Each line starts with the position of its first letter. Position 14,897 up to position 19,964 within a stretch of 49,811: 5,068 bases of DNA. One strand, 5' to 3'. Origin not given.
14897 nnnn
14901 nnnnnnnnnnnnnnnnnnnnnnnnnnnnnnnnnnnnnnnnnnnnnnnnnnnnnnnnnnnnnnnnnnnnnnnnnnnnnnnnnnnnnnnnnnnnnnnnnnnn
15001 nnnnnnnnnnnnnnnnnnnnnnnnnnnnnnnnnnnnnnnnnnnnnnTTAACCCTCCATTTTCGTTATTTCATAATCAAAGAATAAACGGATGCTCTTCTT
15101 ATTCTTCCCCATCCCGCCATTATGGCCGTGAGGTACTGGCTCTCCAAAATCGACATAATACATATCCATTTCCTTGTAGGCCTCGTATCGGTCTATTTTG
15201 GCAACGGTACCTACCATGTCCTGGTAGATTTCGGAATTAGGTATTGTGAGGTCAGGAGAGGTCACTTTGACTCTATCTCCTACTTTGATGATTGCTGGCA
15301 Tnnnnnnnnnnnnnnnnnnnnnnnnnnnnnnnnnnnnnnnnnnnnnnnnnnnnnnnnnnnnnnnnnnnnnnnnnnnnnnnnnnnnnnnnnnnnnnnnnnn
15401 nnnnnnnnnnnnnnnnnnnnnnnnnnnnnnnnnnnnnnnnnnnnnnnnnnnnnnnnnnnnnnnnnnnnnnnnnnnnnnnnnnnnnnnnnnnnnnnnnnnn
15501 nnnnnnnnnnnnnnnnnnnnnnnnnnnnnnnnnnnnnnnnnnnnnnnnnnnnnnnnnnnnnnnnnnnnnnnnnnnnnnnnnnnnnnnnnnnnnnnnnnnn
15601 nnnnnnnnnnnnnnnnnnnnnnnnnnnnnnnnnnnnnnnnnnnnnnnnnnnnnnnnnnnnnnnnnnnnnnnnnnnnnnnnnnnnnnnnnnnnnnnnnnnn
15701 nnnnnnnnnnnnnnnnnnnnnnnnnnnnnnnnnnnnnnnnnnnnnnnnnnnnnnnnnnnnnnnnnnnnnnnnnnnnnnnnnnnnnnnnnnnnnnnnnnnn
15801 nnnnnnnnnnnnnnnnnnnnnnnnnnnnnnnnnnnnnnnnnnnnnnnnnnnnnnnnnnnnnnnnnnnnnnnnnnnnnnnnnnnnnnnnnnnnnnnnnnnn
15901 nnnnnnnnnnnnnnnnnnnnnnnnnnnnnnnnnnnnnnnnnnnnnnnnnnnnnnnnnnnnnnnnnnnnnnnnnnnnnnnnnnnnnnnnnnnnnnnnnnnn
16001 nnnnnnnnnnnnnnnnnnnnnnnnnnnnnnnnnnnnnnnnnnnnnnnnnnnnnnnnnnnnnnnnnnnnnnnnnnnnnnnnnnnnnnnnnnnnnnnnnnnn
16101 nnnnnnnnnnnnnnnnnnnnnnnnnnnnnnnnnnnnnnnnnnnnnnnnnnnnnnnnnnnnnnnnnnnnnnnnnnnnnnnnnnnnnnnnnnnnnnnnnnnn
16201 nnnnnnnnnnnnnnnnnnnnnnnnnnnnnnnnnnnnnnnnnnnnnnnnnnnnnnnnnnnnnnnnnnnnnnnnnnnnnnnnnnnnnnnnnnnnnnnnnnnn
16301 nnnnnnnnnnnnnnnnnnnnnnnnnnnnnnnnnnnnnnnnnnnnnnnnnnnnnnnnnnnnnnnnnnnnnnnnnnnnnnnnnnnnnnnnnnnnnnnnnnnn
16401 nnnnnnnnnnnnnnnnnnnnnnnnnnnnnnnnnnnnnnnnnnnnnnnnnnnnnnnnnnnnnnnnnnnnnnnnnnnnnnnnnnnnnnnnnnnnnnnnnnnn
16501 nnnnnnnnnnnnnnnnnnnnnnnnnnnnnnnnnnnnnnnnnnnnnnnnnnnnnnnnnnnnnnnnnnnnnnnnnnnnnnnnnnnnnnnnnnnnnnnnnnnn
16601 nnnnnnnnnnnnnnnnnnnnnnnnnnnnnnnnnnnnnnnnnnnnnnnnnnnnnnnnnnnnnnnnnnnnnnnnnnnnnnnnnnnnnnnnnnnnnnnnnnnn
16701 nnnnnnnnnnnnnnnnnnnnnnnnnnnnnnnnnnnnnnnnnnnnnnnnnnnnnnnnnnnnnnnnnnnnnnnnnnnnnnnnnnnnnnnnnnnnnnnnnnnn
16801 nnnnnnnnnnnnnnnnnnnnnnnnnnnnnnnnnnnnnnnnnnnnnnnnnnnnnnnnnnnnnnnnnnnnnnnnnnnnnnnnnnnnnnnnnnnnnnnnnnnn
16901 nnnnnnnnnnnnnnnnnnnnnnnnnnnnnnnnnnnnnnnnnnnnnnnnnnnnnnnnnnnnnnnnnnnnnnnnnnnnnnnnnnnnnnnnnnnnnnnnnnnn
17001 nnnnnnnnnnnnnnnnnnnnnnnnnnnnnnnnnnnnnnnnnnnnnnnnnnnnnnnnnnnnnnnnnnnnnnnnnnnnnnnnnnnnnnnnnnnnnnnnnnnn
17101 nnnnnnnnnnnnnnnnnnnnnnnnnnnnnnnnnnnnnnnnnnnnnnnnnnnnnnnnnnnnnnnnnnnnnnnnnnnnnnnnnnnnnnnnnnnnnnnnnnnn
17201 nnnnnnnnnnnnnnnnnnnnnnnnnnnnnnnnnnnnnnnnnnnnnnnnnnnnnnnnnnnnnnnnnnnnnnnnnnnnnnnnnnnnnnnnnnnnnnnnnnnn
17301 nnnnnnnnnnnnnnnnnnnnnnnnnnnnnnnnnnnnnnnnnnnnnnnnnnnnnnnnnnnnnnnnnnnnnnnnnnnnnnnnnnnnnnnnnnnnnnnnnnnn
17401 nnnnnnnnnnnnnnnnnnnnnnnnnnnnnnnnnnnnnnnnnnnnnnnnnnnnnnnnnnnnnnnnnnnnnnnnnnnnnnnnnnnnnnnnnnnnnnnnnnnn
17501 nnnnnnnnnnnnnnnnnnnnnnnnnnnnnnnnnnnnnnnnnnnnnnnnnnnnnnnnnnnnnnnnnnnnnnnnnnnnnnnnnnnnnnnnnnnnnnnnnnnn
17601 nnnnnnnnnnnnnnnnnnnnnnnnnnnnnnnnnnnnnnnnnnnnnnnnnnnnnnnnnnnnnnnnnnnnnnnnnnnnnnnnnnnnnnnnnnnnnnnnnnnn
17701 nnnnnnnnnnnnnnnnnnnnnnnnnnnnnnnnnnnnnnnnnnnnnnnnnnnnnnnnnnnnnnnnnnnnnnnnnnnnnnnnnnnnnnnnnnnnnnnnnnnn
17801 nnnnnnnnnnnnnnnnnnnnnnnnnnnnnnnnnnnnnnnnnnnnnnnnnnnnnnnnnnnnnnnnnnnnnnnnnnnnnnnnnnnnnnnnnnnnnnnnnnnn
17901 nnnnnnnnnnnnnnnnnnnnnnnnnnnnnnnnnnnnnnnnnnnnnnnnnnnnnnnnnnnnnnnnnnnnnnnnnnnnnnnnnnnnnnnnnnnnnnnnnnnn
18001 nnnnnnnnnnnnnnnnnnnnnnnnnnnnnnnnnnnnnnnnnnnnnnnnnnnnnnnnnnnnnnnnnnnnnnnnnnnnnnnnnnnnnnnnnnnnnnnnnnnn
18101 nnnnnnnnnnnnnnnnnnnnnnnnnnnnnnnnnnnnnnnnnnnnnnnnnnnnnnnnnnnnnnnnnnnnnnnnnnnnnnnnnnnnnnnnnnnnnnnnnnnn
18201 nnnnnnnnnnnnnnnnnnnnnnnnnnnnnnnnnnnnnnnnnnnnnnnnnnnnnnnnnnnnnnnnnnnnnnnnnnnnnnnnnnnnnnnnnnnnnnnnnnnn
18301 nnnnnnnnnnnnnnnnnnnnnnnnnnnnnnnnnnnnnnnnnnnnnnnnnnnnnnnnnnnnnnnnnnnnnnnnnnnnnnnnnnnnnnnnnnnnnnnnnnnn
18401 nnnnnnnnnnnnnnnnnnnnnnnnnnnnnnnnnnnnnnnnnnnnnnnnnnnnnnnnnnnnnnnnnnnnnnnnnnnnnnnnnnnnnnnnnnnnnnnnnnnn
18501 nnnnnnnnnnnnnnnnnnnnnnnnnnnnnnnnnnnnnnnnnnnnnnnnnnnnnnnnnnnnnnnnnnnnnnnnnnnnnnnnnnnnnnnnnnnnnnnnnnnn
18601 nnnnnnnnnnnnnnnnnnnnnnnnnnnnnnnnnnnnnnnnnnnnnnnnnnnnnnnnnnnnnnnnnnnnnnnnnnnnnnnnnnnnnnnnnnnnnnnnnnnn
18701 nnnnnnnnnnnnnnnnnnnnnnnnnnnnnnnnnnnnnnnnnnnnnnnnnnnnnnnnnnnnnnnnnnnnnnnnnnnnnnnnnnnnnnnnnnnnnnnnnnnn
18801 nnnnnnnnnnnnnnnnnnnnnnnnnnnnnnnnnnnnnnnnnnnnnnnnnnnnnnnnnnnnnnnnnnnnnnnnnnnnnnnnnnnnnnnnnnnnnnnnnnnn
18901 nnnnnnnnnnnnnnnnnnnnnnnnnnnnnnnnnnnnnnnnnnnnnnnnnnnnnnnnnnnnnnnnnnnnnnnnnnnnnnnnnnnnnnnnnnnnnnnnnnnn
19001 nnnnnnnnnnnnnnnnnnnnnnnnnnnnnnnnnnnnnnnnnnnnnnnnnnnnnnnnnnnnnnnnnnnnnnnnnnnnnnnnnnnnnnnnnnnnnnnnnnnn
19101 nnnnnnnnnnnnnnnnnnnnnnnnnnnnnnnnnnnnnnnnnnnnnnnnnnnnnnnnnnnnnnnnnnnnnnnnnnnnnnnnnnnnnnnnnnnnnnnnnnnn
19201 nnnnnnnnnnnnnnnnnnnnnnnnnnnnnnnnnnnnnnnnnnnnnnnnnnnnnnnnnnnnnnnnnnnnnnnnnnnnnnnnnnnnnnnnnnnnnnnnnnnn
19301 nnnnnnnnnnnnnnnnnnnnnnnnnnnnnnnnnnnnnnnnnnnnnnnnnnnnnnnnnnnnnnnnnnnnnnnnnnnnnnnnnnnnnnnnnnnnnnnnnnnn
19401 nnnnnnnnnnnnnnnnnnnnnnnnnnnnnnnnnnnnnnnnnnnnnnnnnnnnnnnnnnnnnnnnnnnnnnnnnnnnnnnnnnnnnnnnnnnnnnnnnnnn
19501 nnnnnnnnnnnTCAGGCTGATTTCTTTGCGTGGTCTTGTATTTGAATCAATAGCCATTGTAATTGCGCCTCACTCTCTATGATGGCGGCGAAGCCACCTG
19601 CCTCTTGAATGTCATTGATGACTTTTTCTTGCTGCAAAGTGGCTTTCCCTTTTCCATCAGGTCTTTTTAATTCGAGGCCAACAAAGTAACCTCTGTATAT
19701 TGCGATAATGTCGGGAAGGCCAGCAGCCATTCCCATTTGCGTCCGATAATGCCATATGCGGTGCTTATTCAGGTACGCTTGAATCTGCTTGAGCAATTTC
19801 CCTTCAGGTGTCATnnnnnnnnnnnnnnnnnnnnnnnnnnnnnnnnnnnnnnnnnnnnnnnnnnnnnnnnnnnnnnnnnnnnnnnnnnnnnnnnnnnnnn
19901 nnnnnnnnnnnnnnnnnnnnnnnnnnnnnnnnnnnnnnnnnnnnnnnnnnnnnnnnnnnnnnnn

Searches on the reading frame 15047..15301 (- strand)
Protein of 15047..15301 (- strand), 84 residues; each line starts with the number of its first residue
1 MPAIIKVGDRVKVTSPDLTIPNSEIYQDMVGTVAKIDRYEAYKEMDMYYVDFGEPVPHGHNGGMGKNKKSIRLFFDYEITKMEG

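Call 56: search_protein_families(library=phrogs, proteins=[window:15047-15301:-], max_evalue=0.001)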
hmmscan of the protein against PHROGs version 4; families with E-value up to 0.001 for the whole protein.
window:15047-15301:- (84 aa): 1 family
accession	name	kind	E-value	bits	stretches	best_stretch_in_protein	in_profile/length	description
phrog_5785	-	unknown function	0.0002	21.8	1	5-42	6-39/80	-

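Call 78: search_protein_families(library=pfam, proteins=[window:15047-15301:-], max_evalue=0.01)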
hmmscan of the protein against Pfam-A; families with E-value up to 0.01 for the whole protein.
window:15047-15301:- (84 aa): 0 families

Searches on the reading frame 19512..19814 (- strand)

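Call 56: search_protein_families(library=phrogs, proteins=[window:19512-19814:-], max_evalue=0.001)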
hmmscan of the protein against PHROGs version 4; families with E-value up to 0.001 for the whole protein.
window:19512-19814:- (100 aa): 3 families
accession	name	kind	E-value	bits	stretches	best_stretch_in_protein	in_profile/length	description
phrog_93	-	DNA, RNA and nucleotide metabolism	7.8e-17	62.1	1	1-94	351-443/613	endonuclease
phrog_824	-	unknown function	2e-08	35.5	1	25-81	106-163/265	-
phrog_5702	-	DNA, RNA and nucleotide metabolism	0.00034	21.6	1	27-84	1-58/70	Holliday junction resolvase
